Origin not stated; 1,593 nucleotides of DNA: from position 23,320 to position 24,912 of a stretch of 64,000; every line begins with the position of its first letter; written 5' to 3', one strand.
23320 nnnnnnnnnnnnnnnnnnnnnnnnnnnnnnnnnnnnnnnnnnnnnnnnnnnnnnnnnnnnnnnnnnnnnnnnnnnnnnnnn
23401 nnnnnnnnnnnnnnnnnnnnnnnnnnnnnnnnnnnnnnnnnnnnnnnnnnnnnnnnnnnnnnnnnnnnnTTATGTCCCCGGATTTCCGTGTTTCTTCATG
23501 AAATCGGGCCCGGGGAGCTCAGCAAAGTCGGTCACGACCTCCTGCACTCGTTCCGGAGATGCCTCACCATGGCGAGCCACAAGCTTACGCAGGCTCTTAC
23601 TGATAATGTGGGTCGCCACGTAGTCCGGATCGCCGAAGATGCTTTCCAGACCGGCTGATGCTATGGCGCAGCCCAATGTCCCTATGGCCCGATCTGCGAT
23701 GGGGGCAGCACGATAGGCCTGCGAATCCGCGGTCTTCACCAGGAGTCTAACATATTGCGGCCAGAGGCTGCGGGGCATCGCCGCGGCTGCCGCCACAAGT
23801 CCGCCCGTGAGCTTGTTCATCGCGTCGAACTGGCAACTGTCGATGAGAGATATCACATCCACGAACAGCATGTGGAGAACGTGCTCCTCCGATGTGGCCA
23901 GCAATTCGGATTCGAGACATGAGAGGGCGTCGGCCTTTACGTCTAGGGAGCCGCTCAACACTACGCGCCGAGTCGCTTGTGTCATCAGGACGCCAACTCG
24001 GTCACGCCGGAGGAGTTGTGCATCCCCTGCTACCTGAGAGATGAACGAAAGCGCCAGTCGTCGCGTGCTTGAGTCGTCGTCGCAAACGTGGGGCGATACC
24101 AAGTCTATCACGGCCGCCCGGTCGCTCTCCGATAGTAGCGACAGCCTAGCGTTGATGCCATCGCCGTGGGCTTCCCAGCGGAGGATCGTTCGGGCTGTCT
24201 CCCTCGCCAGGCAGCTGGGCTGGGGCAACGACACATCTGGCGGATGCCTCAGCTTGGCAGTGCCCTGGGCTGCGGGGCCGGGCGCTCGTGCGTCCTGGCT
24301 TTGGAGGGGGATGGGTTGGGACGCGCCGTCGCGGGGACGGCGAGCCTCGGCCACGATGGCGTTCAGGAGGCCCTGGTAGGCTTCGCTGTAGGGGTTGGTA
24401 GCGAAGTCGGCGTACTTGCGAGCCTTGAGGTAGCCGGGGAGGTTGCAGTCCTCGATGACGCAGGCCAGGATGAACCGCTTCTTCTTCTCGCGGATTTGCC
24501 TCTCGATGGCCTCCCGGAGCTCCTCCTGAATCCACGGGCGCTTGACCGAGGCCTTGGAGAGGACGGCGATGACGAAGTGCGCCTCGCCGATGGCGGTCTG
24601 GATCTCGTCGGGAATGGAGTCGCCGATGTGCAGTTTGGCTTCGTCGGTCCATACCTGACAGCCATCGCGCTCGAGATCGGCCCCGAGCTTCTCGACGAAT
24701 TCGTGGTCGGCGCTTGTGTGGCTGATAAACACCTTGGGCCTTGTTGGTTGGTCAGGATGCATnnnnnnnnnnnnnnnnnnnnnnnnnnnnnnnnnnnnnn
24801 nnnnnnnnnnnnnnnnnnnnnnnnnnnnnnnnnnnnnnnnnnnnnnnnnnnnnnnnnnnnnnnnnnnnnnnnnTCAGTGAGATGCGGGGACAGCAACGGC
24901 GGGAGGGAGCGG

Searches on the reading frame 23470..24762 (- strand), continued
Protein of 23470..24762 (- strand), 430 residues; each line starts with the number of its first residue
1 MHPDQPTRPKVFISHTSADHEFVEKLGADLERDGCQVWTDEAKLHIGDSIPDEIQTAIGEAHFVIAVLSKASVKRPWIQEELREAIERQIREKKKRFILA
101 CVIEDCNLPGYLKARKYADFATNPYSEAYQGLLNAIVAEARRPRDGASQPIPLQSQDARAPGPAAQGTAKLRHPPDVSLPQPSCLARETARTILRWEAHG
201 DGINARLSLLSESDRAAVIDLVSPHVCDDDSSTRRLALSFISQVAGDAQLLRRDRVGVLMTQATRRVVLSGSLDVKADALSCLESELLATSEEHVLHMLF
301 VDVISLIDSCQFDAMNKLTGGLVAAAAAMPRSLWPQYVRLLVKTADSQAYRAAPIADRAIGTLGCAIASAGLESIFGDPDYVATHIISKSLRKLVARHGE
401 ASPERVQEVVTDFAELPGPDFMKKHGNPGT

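Call 60: find_encoding_contigs(protein=P0002, flank=8000, max_places=3)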
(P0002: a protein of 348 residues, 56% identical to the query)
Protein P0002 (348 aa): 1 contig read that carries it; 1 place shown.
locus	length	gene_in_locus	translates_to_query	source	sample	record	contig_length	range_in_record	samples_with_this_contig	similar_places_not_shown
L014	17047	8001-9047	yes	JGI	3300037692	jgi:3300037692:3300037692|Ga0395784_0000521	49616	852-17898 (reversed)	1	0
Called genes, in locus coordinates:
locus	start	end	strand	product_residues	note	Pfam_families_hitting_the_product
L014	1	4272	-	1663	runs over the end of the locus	PF25199:nSTAND_NTPase5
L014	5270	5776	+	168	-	PF01435:Peptidase_M48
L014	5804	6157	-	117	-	PF02311:AraC_binding (weak), PF07883:Cupin_2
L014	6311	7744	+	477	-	PF03193:RsgA_GTPase (weak), PF01926:MMR_HSR1, PF04548:AIG1 (faint)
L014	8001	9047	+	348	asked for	PF01582:TIR, PF13676:TIR_2, PF13646:HEAT_2, PF03130:HEAT_PBS (faint), PF02985:HEAT (faint), PF13646:HEAT_2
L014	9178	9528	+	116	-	-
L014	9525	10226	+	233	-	PF14281:PDDEXK_4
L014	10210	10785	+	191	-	-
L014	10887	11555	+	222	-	-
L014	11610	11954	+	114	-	-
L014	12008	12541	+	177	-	-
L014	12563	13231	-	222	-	PF00929:RNase_T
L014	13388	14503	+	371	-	PF13173:AAA_14, PF13635:DUF4143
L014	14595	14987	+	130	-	-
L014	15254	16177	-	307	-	PF08843:AbiEii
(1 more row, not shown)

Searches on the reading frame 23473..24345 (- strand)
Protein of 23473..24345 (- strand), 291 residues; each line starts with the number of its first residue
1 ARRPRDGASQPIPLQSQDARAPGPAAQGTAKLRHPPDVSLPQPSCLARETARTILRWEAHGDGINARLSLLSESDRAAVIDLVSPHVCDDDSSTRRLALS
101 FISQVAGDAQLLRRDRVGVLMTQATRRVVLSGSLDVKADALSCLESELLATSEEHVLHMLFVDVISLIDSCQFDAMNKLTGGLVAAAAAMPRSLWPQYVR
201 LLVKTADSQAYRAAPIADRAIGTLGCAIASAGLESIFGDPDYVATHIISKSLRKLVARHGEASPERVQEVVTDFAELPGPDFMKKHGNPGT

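Call 21: search_protein_representatives(protein=window:23473-24345:-)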
Query: 291 residues. Proteins with E-value up to 0.001 (for the whole library): 66; up to 1e-10: 38; up to 1e-30: 1. The best 66 are listed.
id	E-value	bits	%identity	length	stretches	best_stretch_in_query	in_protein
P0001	1.4e-185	631.4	100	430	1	1-291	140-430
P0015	3.8e-24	102.0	32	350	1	62-286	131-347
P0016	1.2e-22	97.1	33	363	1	38-275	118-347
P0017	1.1e-19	87.3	30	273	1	47-288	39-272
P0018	3.0e-19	85.9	31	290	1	15-286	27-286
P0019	4.2e-18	82.2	30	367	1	59-286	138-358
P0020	5.5e-18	81.8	29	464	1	42-288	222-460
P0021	2.0e-17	80.0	28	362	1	41-286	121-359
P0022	1.8e-16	76.8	29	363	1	10-286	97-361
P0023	4.0e-16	75.7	29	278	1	60-289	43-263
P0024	1.4e-15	73.9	30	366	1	62-286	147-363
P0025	1.4e-15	73.9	28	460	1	40-286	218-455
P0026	4.6e-15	72.2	29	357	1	26-286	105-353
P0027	7.6e-15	71.5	29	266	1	35-286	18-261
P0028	1.0e-14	71.0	28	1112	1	62-288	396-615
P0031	4.6e-14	68.9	32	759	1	62-289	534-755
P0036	2.6e-13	66.5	29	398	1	46-285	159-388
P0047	3.6e-11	59.4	26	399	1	109-283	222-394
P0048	4.7e-11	59.0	27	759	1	63-286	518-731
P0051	9.3e-11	58.1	26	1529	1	63-286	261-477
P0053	2.1e-09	53.6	26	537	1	57-286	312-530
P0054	2.5e-09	53.4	27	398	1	40-286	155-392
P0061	2.1e-07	47.1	25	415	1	33-286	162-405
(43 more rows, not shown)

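Call 29: find_homologous_proteins(query=A2, max_evalue=0.00001)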
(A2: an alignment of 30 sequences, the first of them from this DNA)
Query A2 (30 sequences) (241 aa, profile of the alignment): 2 proteins with E <= 0.00001 among 8000 candidates.
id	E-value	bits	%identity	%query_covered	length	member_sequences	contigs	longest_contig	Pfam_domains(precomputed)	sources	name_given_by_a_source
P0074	9.3e-69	250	22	93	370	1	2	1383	-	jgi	jgi:hypothetical protein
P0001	2.3e-61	225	100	100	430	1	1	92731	PF01582.26,PF13676.12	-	-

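Call 46: search_protein_families(library=padloc, proteins=[P0020, P0031, P0048, P0015, P0016, P0036, P0028, P0051, P0025, P0053], max_evalue=0.001)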
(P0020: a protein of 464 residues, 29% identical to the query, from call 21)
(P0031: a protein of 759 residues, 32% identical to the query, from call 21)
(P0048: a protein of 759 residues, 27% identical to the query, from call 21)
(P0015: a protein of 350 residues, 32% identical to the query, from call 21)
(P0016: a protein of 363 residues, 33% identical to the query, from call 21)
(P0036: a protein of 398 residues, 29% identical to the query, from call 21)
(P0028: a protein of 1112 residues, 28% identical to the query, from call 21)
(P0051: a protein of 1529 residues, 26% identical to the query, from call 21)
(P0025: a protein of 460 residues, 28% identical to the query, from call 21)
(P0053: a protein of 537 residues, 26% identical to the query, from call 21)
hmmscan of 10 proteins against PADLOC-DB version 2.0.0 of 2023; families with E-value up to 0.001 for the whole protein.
P0020 (464 aa): 2 families
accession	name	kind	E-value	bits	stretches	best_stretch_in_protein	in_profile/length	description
PDLC03957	bSEFIR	-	5.8e-64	215.4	1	41-387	33-310/412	-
PDLC05062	PDC-S66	-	4.5e-08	30.9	1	44-122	140-216/282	-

P0031 (759 aa): 1 family
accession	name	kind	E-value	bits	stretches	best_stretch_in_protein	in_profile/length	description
PDLC03858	LmuA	-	3.2e-90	301.8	1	32-414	6-404/827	-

P0048 (759 aa): 1 family
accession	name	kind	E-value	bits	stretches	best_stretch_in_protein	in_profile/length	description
PDLC03858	LmuA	-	1.3e-96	323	1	21-407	6-407/827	-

P0015 (350 aa): 0 families

P0016 (363 aa): 0 families

P0036 (398 aa): 10 families
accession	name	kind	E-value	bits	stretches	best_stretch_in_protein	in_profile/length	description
PDLC02403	Aga_TIR-PNTD1-PNTD2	-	1.6e-21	74.9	1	8-144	2-137/443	Class I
PDLC02421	Aga_TIR-PNTD1-PNTD2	-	2.5e-21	74.3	1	7-138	2-132/430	Class I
PDLC02012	SAVED5--SAVED_TIR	-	1e-13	49.2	1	4-101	9-105/404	-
PDLC05062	PDC-S66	-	3.2e-10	38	1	5-83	145-223/282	-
PDLC02400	Aga_TIR-PNTD1-PNTD2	-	7.8e-08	29.1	1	7-147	185-324/639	Class I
PDLC00728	Effector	-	5e-07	27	1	3-96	4-97/432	TIR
PDLC02416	Aga_REase-TIR-PNTD1-PNTD2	-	7.4e-07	26.2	1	7-137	154-277/572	Class I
PDLC03957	bSEFIR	-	1.7e-05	22.8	1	3-196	32-232/412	-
PDLC00434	ThsB1|ThsB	-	0.00013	19.2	1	7-70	137-200/396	TIR-like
PDLC00420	ThsB1|ThsB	-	0.00076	16.7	1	11-109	4-102/319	TIR-like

P0028 (1112 aa): 1 family
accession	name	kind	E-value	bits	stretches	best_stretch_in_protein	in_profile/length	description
PDLC02918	DUF626_VIII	-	1.2e-29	101.8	1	21-252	11-237/474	-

P0051 (1529 aa): 2 families
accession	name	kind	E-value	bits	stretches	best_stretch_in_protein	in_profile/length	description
PDLC02918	DUF626_VIII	-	9.8e-06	23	1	46-102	187-239/474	-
PDLC04140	mad8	-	0.00027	18.6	1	592-889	15-205/314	mads_8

P0025 (460 aa): 0 families

P0053 (537 aa): 0 families

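Call 61: find_encoding_contigs(protein=P0036, flank=8000, max_places=3)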
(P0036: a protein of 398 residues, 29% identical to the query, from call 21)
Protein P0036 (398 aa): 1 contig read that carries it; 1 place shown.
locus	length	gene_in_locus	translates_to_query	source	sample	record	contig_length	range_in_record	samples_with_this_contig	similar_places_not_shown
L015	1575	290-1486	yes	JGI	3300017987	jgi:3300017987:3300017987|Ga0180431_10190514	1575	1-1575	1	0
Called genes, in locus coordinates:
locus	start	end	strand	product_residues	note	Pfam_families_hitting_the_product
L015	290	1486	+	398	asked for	PF01582:TIR (weak), PF13676:TIR_2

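Call 63: find_encoding_contigs(protein=P0047, flank=8000, max_places=3)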
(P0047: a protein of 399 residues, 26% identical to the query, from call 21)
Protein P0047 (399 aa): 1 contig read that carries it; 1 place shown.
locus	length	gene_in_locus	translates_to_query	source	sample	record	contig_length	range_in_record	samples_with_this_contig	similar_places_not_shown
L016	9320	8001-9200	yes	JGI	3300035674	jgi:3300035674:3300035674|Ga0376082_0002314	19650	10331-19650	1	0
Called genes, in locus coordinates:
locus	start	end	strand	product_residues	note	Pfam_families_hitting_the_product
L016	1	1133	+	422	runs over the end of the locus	PF04542:Sigma70_r2, PF08281:Sigma70_r4_2, PF20239:DUF6596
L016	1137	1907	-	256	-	PF08713:DNA_alkylation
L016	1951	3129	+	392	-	PF00756:Esterase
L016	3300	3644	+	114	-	-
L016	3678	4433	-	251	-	-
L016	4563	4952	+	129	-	PF07681:DoxX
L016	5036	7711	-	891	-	PF00092:VWA (weak), PF13519:VWA_2, PF07090:GATase1_like (faint), PF00092:VWA, PF13768:VWA_3 (weak)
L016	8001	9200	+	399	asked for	PF13676:TIR_2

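Call 64: find_encoding_contigs(protein=P0054, flank=8000, max_places=3)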
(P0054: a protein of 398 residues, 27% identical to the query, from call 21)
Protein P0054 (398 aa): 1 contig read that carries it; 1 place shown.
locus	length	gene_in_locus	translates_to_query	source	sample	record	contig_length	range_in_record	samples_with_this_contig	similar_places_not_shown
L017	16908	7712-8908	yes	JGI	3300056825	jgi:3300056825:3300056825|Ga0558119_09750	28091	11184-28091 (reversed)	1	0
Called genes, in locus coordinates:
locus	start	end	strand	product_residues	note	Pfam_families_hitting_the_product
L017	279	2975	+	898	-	PF14516:AAA_35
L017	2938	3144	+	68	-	-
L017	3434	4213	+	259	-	-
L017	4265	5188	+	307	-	-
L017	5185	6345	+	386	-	-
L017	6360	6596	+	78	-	-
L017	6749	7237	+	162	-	-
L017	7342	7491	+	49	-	-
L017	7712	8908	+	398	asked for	PF01582:TIR, PF13676:TIR_2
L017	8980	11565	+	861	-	PF13676:TIR_2, PF24885:TPR_NPHP3 (faint), PF13374:TPR_10 (faint), PF13424:TPR_12 (faint), PF00931:NB-ARC, PF25000:DUF7779, PF07719:TPR_2 (faint)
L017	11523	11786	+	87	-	-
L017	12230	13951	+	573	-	PF01609:DDE_Tnp_1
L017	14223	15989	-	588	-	PF05598:DUF772, PF01609:DDE_Tnp_1, PF13751:DDE_Tnp_1_6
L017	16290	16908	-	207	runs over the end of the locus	-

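Call 65: find_encoding_contigs(protein=P0061, flank=8000, max_places=3)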
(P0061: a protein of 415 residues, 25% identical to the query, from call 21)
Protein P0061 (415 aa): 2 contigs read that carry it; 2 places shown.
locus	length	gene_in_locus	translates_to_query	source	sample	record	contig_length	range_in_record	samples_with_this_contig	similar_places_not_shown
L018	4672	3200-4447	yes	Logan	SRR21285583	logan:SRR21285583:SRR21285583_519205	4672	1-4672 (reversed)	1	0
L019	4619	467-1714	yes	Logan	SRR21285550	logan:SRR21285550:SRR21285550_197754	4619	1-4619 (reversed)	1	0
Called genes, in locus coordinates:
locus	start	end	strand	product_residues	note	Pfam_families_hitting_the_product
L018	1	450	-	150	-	?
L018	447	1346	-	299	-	-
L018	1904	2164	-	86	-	-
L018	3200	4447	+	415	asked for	PF08357:SEFIR, PF13676:TIR_2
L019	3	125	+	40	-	?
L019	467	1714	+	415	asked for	PF08357:SEFIR, PF13676:TIR_2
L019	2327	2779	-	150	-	-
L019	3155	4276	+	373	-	-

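Call 66: find_encoding_contigs(protein=P0020, flank=8000, max_places=3)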
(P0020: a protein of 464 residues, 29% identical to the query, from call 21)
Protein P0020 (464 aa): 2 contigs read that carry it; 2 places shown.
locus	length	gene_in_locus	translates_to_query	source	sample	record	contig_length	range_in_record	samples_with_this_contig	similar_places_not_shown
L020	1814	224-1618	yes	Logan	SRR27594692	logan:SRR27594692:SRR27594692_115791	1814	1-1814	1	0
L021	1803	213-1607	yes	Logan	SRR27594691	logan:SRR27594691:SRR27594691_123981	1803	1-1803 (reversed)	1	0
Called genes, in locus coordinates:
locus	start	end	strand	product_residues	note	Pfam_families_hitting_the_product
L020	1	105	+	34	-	?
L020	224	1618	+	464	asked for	PF08357:SEFIR, PF13676:TIR_2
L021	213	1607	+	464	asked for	PF08357:SEFIR, PF13676:TIR_2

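Call 84: find_encoding_contigs(protein=P0051, flank=6000, max_places=2)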
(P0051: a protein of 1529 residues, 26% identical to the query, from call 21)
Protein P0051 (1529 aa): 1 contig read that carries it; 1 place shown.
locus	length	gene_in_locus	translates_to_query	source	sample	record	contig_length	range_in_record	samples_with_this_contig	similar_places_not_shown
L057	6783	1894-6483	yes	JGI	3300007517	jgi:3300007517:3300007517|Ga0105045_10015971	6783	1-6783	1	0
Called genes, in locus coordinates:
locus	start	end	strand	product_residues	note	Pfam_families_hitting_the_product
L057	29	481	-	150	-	-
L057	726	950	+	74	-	-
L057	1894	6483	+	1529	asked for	-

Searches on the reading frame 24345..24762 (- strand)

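Call 49: search_solved_structures(query=window:24345-24762:-, max_evalue=0.001, show_alignments=3)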
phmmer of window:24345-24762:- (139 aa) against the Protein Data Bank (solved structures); distinct sequences matched with E-value up to 0.001: 15.
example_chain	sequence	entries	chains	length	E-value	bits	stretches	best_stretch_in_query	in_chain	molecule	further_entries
7uxr_A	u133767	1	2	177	8e-11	45.3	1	11-93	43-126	TIR domain protein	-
7uwg_A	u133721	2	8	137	8.4e-10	42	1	11-94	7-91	Molecular chaperone Tir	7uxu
3h16_A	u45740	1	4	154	1.5e-09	41.3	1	10-86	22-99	TIR protein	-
8g83_A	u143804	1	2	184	1.6e-09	41.2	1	10-94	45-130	NAD(+) hydrolase AbTIR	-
4c7m_A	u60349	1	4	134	6.4e-06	29.5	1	11-84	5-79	Toll/interleukin-1 receptor domain-containing protein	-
4lzp_B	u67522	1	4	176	1.2e-05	28.6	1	11-83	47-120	Putative uncharacterized protein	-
9mud_K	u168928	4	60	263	8.4e-05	25.8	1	9-93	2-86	Cat1 (CRISPR associated TIR 1) pentagonal filament | Cat1 (CRISPR associated TIR 1) pentagonal filament assembly | Cat1 (CRISPR-associated TIR 1)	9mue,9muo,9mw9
7jlv_A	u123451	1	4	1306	9.6e-05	25.7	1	21-96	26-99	Disease resistance protein Roq1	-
7jlu_A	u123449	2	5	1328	9.9e-05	25.6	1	21-96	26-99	Disease resistance protein Roq1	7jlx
4lqc_A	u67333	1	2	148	0.00015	25.1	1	11-83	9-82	TcpB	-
7ylf_A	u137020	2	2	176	0.00021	24.5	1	10-106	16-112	Toll-like receptor 15 | Toll-like receptor 2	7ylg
7nt7_A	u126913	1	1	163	0.00077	22.7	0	11-101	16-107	Toll-like receptor 1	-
1fyv_A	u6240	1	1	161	0.0008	22.7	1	11-101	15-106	TOLL-LIKE RECEPTOR 1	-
7nuw_A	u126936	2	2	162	0.00081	22.7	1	11-101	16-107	Toll-like receptor 1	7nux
8qlo_A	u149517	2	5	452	0.001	22.4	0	7-105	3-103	Toll/interleukin-1 receptor domain-containing protein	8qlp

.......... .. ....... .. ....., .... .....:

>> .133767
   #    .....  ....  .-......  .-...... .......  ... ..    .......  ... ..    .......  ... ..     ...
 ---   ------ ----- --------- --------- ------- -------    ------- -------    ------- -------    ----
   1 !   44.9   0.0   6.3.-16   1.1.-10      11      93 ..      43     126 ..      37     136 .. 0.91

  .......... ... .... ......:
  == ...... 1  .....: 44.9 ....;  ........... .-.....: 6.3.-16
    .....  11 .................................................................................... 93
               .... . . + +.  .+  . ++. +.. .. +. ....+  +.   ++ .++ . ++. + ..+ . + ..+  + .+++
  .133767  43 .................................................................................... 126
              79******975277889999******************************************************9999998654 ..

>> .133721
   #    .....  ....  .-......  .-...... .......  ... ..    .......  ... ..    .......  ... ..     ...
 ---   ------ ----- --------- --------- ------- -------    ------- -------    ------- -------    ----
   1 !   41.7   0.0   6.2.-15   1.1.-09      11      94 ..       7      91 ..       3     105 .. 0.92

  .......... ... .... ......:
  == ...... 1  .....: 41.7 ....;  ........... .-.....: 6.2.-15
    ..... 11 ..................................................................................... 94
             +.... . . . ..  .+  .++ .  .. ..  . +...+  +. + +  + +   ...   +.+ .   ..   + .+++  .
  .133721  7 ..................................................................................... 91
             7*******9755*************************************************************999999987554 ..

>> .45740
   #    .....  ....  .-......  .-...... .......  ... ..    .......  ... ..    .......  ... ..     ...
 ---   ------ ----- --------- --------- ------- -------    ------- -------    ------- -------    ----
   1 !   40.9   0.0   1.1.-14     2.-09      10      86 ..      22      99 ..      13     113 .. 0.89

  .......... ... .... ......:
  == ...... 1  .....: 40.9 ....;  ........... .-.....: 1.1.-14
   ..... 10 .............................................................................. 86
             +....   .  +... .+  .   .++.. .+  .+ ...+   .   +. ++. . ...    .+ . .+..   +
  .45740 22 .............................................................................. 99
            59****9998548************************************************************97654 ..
